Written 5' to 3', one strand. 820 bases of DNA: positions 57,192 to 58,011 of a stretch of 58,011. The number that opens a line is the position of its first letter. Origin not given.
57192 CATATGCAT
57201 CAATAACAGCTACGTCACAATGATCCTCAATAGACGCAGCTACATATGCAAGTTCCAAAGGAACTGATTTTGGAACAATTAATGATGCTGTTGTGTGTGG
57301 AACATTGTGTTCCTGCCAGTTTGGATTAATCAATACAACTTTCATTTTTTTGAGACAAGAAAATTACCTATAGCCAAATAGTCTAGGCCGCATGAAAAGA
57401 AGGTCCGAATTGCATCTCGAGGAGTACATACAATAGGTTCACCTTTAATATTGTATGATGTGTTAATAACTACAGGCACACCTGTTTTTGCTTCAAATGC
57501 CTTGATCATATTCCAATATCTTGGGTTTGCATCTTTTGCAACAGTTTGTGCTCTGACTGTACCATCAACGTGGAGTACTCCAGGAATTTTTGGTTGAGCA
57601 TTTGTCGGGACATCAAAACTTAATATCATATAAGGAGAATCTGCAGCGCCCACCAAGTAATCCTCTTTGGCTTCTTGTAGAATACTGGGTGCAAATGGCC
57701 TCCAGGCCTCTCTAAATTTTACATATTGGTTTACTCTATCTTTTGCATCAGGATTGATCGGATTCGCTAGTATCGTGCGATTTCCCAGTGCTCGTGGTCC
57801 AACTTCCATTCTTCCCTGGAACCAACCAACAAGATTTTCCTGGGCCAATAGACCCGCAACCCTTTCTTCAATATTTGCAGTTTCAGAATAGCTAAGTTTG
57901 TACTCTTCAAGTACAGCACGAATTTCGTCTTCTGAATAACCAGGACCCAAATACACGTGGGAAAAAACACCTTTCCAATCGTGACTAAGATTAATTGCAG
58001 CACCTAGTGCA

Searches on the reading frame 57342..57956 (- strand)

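Call 36: search_protein_families(library=pfam, proteins=[window:57342-57956:-])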
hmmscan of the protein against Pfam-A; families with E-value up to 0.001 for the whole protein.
window:57342-57956:- (204 aa): 1 family
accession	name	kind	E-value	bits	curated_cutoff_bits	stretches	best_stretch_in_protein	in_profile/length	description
PF16861.10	Carbam_trans_C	-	7.4e-70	234.4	27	1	34-203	1-170/170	Carbamoyltransferase C-terminus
